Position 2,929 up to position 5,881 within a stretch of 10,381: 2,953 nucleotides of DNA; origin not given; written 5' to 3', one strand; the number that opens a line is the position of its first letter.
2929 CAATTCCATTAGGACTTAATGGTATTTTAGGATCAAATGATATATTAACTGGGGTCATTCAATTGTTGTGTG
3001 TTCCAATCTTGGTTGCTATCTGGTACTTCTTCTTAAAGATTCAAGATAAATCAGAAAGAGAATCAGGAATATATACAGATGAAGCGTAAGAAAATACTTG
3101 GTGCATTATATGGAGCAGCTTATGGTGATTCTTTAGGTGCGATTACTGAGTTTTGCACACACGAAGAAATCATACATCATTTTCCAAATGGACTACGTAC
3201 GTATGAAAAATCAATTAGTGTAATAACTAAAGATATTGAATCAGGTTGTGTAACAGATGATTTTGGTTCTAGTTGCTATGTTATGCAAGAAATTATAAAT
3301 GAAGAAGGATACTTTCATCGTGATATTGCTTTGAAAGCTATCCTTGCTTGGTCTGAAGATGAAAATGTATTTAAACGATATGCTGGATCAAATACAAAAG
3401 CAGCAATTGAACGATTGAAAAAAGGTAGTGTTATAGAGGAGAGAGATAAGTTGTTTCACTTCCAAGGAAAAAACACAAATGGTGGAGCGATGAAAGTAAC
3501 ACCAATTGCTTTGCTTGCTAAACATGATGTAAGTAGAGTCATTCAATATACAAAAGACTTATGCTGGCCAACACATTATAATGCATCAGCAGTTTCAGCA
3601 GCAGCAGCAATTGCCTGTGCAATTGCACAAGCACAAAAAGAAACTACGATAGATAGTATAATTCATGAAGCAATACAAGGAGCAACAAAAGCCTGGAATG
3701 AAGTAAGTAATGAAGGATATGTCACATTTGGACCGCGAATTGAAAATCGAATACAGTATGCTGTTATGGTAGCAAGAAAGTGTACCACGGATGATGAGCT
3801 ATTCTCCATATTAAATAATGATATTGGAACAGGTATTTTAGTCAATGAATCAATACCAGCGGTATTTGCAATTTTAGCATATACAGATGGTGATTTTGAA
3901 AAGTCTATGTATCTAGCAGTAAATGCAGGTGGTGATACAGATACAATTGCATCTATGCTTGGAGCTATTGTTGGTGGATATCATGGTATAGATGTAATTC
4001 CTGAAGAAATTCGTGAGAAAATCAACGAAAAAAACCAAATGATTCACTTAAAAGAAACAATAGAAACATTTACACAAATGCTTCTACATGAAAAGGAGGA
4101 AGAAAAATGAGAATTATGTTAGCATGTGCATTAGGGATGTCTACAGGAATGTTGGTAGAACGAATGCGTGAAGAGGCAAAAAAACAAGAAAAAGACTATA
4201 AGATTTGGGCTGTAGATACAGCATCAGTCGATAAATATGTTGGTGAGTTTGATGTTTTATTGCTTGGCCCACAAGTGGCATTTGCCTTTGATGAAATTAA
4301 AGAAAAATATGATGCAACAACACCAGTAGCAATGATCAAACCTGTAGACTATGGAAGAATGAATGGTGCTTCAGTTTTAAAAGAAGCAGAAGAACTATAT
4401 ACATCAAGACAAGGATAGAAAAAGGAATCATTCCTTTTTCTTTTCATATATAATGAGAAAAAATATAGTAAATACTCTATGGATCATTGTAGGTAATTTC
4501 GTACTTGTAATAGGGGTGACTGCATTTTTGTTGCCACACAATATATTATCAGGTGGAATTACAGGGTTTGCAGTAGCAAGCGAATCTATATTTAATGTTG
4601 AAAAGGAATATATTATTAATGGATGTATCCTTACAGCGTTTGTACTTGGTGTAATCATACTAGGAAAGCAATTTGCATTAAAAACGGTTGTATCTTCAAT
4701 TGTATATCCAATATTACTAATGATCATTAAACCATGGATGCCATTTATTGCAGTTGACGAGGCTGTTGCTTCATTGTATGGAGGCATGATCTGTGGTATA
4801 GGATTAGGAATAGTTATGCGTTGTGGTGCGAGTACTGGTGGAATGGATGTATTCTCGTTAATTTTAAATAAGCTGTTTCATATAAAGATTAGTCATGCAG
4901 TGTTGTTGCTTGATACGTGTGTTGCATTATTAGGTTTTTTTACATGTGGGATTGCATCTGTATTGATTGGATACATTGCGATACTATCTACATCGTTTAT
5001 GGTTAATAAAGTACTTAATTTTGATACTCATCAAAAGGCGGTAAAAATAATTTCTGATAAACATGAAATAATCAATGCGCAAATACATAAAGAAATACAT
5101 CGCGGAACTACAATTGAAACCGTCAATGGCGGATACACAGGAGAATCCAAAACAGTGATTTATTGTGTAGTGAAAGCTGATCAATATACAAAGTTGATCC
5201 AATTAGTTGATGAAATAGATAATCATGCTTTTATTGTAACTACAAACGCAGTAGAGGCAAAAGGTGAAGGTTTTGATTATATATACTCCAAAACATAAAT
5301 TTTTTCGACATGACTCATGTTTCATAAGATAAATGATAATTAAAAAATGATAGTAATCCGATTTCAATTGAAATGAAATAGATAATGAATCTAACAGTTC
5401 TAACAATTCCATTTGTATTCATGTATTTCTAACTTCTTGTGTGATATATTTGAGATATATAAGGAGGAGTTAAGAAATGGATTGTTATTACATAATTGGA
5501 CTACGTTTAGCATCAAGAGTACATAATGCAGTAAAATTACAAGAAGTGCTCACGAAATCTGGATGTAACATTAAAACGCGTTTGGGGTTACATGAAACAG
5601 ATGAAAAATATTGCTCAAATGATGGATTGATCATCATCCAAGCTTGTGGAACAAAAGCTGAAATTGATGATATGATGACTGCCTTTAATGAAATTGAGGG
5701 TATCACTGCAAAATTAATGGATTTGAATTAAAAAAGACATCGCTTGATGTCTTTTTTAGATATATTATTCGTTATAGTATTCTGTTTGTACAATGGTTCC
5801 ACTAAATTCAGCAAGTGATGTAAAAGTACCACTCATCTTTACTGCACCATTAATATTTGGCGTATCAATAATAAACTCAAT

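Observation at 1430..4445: Lac/Cel-family PTS operon whose only enzyme is an ADP-ribosylglycohydrolase (DraG/ARH-fold) protein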

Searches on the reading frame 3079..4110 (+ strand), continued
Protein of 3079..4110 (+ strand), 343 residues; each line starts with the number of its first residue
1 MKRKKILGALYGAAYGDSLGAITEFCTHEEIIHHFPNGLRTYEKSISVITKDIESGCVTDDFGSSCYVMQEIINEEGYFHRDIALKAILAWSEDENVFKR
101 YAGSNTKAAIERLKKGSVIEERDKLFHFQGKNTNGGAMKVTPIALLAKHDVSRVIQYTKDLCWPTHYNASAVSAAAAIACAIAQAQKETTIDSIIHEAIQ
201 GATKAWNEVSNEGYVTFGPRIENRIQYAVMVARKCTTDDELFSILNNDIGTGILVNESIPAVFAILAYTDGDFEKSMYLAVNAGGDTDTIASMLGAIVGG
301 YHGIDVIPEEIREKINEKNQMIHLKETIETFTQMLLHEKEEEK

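Call 50: fold_search(model_id=the predicted structure, library=pdb)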
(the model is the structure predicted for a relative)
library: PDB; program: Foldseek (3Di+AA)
matches with E <= 10: 483; with E <= 0.001: 64
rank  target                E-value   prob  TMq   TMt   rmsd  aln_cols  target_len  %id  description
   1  1t5j                  4.4e-16  1.00  0.76  0.85   3.2       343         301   23  Crystal structure of ribosylglycohydrolase MJ1187 from Methanococcus jannaschii (released 2004-05-11)
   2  2qty_A                9.9e-13  1.00  0.69  0.71   5.5       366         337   20  Crystal Structure of mouse ADP-ribosylhydrolase 3 (mARH3) (released 2008-03-04)
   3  7l9f_C                1.3e-12  1.00  0.70  0.72   5.2       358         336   22  Crystal structure of human ARH3 bound to calcium and ADP-ribose (released 2021-04-28)
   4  6d3a_C                1.4e-12  1.00  0.71  0.71   5.2       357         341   21  Structure of human ARH3 D314E bound to ADP-ribose and magnesium (released 2018-06-20)
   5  7aqm_A                1.4e-12  1.00  0.71  0.74   5.2       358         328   21  ADP-ribosylserine hydrolase ARH3 of Latimeria chalumnae in complex with alpha-1''-O-methyl-ADP-ribose (meADPr) (released 2021-06-16)
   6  6d36_C                1.6e-12  1.00  0.71  0.72   5.3       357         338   22  Structure of human ARH3 bound to ADP-ribose and magnesium (released 2018-06-20)
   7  6hgz_A                2.0e-12  1.00  0.71  0.74   5.2       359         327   22  ADP-ribosylserine hydrolase ARH3 of Latimeria chalumnae in complex with ADP-ribose (released 2018-11-28)
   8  6hh3_A                2.1e-12  1.00  0.72  0.75   5.1       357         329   22  ADP-ribosylserine hydrolase ARH3 of Latimeria chalumnae in complex with ADP-HPD (released 2018-11-28)
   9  6g1p_B                3.2e-12  1.00  0.71  0.74   5.1       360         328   21  Apo form of ADP-ribosylserine hydrolase ARH3 of Latimeria chalumnae (released 2018-11-28)
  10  2g4k                  3.5e-12  1.00  0.69  0.70   5.9       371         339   21  Anomalous substructure of human ADP-ribosylhydrolase 3 (released 2007-02-20)
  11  7l9i_C                4.4e-12  1.00  0.72  0.73   5.1       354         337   21  Crystal structure of human ARH3-D314A bound to magnesium and ADP-ribose (released 2021-04-28)
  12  6hh4_B                4.8e-12  1.00  0.71  0.74   5.1       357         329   22  ADP-ribosylserine hydrolase ARH3 of Latimeria chalumnae in complex with ADP-ribosyl-L-arginine (released 2018-11-28)
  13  7aks_GGG              4.8e-12  1.00  0.72  0.74   5.0       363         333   20  Human ADP-ribosylserine hydrolase ARH3 mutant E41A in complex with H2B-S7-mar peptide (released 2021-06-16)
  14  3o5t_A                5.0e-12  1.00  0.66  0.76   6.0       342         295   22  Structure of DraG-GlnZ complex with ADP (released 2011-10-05)
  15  2foz                  5.4e-12  1.00  0.70  0.71   5.7       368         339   20  human ADP-ribosylhydrolase 3 (released 2006-10-10)
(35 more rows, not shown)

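Call 58: search_protein_families(library=pfam, proteins=[L012:8336-8824:+, L014:8376-9125:+, L015:8495-8845:+, L019:9092-9706:+, L021:8048-8875:+, L021:9918-10532:+, L078:2551-3465:-, L078:3462-4418:-, L018:3155-4351:+, L017:2735-3154:+], max_evalue=0.0001)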
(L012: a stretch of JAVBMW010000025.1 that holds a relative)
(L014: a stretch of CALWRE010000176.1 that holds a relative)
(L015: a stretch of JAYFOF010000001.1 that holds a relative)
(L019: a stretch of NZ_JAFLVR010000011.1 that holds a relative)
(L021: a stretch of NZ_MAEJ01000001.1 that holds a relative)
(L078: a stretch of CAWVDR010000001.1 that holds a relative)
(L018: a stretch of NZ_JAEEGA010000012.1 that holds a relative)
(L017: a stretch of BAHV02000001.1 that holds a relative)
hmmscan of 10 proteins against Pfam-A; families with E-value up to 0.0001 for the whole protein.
L012:8336-8824:+ (162 aa): 1 family
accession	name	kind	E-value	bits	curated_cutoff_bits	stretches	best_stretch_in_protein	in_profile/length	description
PF15891.11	Nuc_deoxyri_tr2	-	1.4e-12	48.3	30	1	19-116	2-97/105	Nucleoside 2-deoxyribosyltransferase like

L014:8376-9125:+ (249 aa): 1 family
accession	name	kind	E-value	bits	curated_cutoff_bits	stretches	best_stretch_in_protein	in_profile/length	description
PF01966.28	HD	-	1.5e-05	25.7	22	1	79-145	3-86/116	HD domain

L015:8495-8845:+ (116 aa): 1 family
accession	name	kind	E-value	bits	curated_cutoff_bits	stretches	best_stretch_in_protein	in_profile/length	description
PF01245.26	Ribosomal_L19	-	1.2e-47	160.9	22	1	5-113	2-110/111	Ribosomal protein L19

L019:9092-9706:+ (204 aa): 1 family
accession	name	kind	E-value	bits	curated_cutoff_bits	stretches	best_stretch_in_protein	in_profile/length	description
PF02588.21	YitT_membrane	-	6.4e-06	26.1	24.3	1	7-190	2-182/205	Uncharacterised 5xTM membrane BCR, YitT family COG1284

L021:8048-8875:+ (275 aa): 1 family
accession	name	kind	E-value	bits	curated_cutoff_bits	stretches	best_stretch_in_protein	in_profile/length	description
PF01048.26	PNP_UDP_1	-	1.3e-57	195.4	25.1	1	24-268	2-232/233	Phosphorylase superfamily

L021:9918-10532:+ (204 aa): 1 family
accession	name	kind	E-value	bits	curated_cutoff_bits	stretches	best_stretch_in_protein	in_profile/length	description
PF02588.21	YitT_membrane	-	3.1e-06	27.1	24.3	0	88-172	77-161/205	Uncharacterised 5xTM membrane BCR, YitT family COG1284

L078:2551-3465:- (304 aa): 1 family
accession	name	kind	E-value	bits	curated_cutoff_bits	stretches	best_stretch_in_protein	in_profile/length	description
PF04227.17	Indigoidine_A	-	1.9e-130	434.9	25.2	1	10-299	1-290/291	Indigoidine synthase A like protein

L078:3462-4418:- (318 aa): 1 family
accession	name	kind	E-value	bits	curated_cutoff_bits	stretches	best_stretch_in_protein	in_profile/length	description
PF01008.23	IF-2B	-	1e-49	169.7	22.4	1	23-299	2-280/280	Initiation factor 2 subunit family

L018:3155-4351:+ (398 aa): 1 family
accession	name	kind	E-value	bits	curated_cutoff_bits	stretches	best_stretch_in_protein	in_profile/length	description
PF02653.21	BPD_transp_2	-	1.3e-34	120.1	26.8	1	52-386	2-269/269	Branched-chain amino acid transport system / permease component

L017:2735-3154:+ (139 aa): 1 family
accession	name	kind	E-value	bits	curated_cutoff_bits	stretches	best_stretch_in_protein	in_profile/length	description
PF07784.16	DUF1622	-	8.7e-19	67.7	24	1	48-121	1-78/78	Protein of unknown function (DUF1622)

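Call 64: search_protein_families(library=ncbifam, proteins=[L007:6581-7978:+, L078:4427-5827:-, L078:3462-4418:-, L078:2551-3465:-, L012:8336-8824:+, L021:8048-8875:+, L029:8879-9814:+, L033:10979-11986:+], max_evalue=1e-10)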
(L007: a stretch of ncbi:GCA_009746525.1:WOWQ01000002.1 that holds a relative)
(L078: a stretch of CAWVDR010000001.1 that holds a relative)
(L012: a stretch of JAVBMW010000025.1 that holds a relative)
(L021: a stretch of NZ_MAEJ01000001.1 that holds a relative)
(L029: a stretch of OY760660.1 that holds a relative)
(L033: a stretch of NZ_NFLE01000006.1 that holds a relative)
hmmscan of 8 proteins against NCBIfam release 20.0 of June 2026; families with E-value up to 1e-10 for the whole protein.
L007:6581-7978:+ (465 aa): 8 families
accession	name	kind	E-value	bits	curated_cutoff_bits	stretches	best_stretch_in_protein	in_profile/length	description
TIGR01995.1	PTS-II-ABC-beta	subfamily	4.9e-123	411.8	614.7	1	5-460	2-455/618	beta-glucoside-specific PTS transporter subunit IIABC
NF007335.0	PRK09824.1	equivalog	6e-93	312.5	894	1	5-460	4-459/627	PTS beta-glucoside transporter subunit IIABC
TIGR01996.1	PTS-II-BC-sucr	equivalog_domain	2.9e-88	296.6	559.3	1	5-452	3-461/461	sucrose-specific PTS transporter subunit IIBC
NF007311.0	PRK09796.1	equivalog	9.7e-76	255.2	722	1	6-459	7-461/485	PTS cellobiose/arbutin/salicin transporter subunit IIBC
TIGR01992.1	PTS-IIBC-Tre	equivalog_domain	6.5e-64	216.5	591.95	1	6-452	2-461/463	PTS system trehalose-specific EIIBC component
NF008236.0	PRK11007.1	equivalog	7.9e-55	186.3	409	1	6-452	8-460/473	PTS trehalose transporter subunit IIBC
NF007152.0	PRK09586.1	equivalog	1.2e-45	156.6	516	1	4-456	6-473/477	PTS N-acetylmuramic acid transporter subunit IIBC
TIGR00852.1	pts-Glc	subfamily_domain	8.2e-43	146.8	291.1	1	157-427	2-274/290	maltose/glucose-specific PTS transporter subunit IIC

L078:4427-5827:- (466 aa): 9 families
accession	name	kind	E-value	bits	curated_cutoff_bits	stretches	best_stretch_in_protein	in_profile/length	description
TIGR01995.1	PTS-II-ABC-beta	subfamily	5e-119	398.5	614.7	1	5-461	3-452/618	beta-glucoside-specific PTS transporter subunit IIABC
NF007335.0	PRK09824.1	equivalog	2.7e-93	313.6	894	1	1-457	1-452/627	PTS beta-glucoside transporter subunit IIABC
TIGR01996.1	PTS-II-BC-sucr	equivalog_domain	3.4e-83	279.8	559.3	1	3-455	2-460/461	sucrose-specific PTS transporter subunit IIBC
NF007311.0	PRK09796.1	equivalog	8.2e-69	232.4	722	1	5-460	7-458/485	PTS cellobiose/arbutin/salicin transporter subunit IIBC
TIGR01992.1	PTS-IIBC-Tre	equivalog_domain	1.6e-56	192.2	591.95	1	7-453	4-458/463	PTS system trehalose-specific EIIBC component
TIGR00852.1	pts-Glc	subfamily_domain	1e-45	156.3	291.1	1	162-417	1-260/290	maltose/glucose-specific PTS transporter subunit IIC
NF007152.0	PRK09586.1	equivalog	3.8e-42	145.1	516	1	4-412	7-414/477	PTS N-acetylmuramic acid transporter subunit IIBC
NF008236.0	PRK11007.1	equivalog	7.9e-42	143.4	409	1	7-412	10-416/473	PTS trehalose transporter subunit IIBC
NF011497.0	PRK14905.1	equivalog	2.7e-12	46.7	485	1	6-80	278-353/357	triosephosphate isomerase/PTS system glucose/sucrose-specific transporter subunit IIB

L078:3462-4418:- (318 aa): 8 families
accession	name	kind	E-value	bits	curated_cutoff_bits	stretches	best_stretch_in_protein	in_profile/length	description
TIGR00511.1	ribulose_e2b2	equivalog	4.2e-60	203.6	314.1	1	14-303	5-292/301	ribose 1,5-bisphosphate isomerase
TIGR00524.1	eIF-2B_rel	subfamily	1.3e-44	152.6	185.85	1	10-299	3-303/303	S-methyl-5-thioribose-1-phosphate isomerase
NF004326.0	PRK05720.1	subfamily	2.5e-42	145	271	1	6-303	35-346/358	s-methyl-5-thioribose-1-phosphate isomerase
TIGR00512.1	salvage_mtnA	equivalog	4.8e-34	117.8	279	1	6-298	25-334/335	S-methyl-5-thioribose-1-phosphate isomerase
NF006210.0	PRK08335.1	equivalog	3e-33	115.3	339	1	13-300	8-272/275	translation initiation factor IF-2B subunit alpha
NF004436.0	PRK05772.1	equivalog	5.5e-28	98.2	521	1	5-299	40-351/363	S-methyl-5-thioribose-1-phosphate isomerase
NF004700.0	PRK06036.1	equivalog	9.3e-28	97.2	528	1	5-300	27-331/339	S-methyl-5-thioribose-1-phosphate isomerase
NF004994.0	PRK06372.1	equivalog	2.3e-20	73.1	249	1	155-302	111-251/253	translation initiation factor IF-2B subunit delta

L078:2551-3465:- (304 aa): 0 families

L012:8336-8824:+ (162 aa): 0 families

L021:8048-8875:+ (275 aa): 10 families
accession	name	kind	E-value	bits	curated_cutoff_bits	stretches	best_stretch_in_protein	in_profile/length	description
NF006054.0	PRK08202.1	equivalog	1.9e-115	385.1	218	1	4-270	5-273/274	purine-nucleoside phosphorylase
TIGR01700.1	PNPH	equivalog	1.6e-104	348.7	293.35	1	23-269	1-249/249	purine nucleoside phosphorylase I, inosine and guanosine-specific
TIGR01697.1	PNPH-PUNA-XAPA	subfamily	6.5e-104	346.6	197.1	1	23-269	1-247/247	inosine/guanosine/xanthosine phosphorylase family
TIGR01698.1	PUNP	equivalog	1.8e-80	269.9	302.6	1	23-268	1-244/245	purine-nucleoside phosphorylase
TIGR01699.1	XAPA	equivalog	2.9e-70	236.7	370.9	1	24-266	2-245/248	xanthosine phosphorylase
TIGR01694.1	MTAP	equivalog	4e-24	85.3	274.85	1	24-270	2-240/240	S-methyl-5'-thioadenosine phosphorylase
NF006599.0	PRK09136.1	equivalog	2.1e-23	82.8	223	1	62-268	34-244/247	S-methyl-5'-thioinosine phosphorylase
NF006334.0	PRK08564.1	equivalog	7.4e-20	71.2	382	1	21-274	7-253/267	S-methyl-5'-thioadenosine phosphorylase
NF005876.0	PRK07823.1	equivalog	2.3e-16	59.8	306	1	21-273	5-247/267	S-methyl-5'-thioadenosine phosphorylase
NF006492.0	PRK08931.1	equivalog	2.1e-12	47.1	437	1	61-274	35-250/291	S-methyl-5'-thioadenosine phosphorylase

L029:8879-9814:+ (312 aa): 4 families
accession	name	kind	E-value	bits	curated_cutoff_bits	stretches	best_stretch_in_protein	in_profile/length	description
NF007761.0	PRK10443.1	equivalog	6.6e-82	275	433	1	2-311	3-310/311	pyrimidine-specific ribonucleoside hydrolase RihA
NF008036.0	PRK10768.1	equivalog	8.2e-78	261.6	382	1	2-309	3-301/304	ribonucleoside hydrolase RihC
NF052221.1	UridNuclsHydUriH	equivalog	7.6e-70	235.5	450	1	3-306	1-304/310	uridine-preferring nucleoside hydrolase UriH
NF007417.0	PRK09955.1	equivalog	2.3e-57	194.3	459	1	2-297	4-297/313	ribosylpyrimidine nucleosidase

L033:10979-11986:+ (336 aa): 1 family
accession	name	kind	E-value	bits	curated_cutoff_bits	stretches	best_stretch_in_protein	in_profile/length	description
NF047927.1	ABC_BMP_B6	equivalog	2.7e-26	92.5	400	1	61-333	24-301/314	putative B6 ABC transporter substrate-binding protein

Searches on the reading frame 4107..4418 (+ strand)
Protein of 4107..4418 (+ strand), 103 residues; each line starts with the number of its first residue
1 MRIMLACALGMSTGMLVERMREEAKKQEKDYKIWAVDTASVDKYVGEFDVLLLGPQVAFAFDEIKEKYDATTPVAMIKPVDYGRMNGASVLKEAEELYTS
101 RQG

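Call 6: search_protein_families(library=pfam, proteins=[window:4107-4418:+], max_evalue=0.01)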
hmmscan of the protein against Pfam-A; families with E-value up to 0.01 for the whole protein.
window:4107-4418:+ (103 aa): 1 family
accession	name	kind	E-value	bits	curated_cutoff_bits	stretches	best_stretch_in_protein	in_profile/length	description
PF02302.22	PTS_IIB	-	5.8e-16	59.4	23.6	1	2-93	1-90/90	PTS system, Lactose/Cellobiose specific IIB subunit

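Call 7: search_protein_families(library=ncbifam, proteins=[window:4107-4418:+], max_evalue=0.01)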
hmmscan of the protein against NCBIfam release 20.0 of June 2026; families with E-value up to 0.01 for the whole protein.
window:4107-4418:+ (103 aa): 3 families
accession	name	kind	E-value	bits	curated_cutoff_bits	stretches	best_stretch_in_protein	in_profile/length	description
TIGR00853.1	pts-lac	subfamily_domain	9.1e-25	87.3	110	1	2-92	46-139/140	lactose/cellobiose PTS transporter subunit IIB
NF007796.0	PRK10499.1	equivalog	5e-16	59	157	1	2-94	5-96/106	PTS sugar transporter subunit IIB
NF007155.0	PRK09590.1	equivalog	6e-09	36.4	101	1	2-82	3-86/104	PTS cellobiose transporter subunit IIB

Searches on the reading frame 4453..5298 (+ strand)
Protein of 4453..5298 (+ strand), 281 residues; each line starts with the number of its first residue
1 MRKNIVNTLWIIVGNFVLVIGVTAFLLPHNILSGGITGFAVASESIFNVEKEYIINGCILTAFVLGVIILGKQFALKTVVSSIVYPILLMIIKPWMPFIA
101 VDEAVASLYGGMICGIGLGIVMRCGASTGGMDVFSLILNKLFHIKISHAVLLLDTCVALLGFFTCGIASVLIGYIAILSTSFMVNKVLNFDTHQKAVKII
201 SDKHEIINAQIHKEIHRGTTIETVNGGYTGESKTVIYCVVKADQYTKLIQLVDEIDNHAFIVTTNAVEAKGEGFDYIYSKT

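Call 6: search_protein_families(library=pfam, proteins=[window:4453-5298:+], max_evalue=0.01)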
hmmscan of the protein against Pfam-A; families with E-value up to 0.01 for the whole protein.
window:4453-5298:+ (281 aa): 2 families
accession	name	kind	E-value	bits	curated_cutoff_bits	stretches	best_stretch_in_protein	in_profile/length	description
PF02588.21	YitT_membrane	-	1e-42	146.3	24.3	1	8-211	2-204/205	Uncharacterised 5xTM membrane BCR, YitT family COG1284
PF10035.14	DUF2179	-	1.4e-17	63.7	22.8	1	217-271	1-55/55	Uncharacterized protein conserved in bacteria (DUF2179)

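Call 7: search_protein_families(library=ncbifam, proteins=[window:4453-5298:+], max_evalue=0.01)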
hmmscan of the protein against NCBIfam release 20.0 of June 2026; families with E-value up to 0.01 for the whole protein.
window:4453-5298:+ (281 aa): 2 families
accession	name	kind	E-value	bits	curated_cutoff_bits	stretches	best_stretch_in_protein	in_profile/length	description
NF003191.0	PRK04164.1-2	equivalog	0.00047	19.8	179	1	195-270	100-173/200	hypothetical protein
NF003194.0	PRK04164.1-5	equivalog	0.0073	15.8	160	1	213-271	108-164/178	hypothetical protein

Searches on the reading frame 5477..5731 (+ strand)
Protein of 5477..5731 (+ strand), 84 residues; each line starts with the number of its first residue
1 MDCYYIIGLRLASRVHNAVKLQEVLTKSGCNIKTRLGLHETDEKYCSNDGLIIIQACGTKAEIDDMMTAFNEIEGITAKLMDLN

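Call 6: search_protein_families(library=pfam, proteins=[window:5477-5731:+], max_evalue=0.01)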
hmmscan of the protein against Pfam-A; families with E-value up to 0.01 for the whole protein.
window:5477-5731:+ (84 aa): 0 families

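Call 7: search_protein_families(library=ncbifam, proteins=[window:5477-5731:+], max_evalue=0.01)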
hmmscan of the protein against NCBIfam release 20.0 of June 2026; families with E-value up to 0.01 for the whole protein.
window:5477-5731:+ (84 aa): 2 families
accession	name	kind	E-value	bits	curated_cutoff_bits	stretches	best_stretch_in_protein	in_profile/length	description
NF052672.1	CPF_0552_fam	subfamily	2.3e-30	104.2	85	1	5-83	2-80/80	CPF_0552 family protein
TIGR03959.1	hyd_TM1266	equivalog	0.00027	20.7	60.8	1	5-81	3-74/76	TM1266 family iron-only hydrogenase system putative regulator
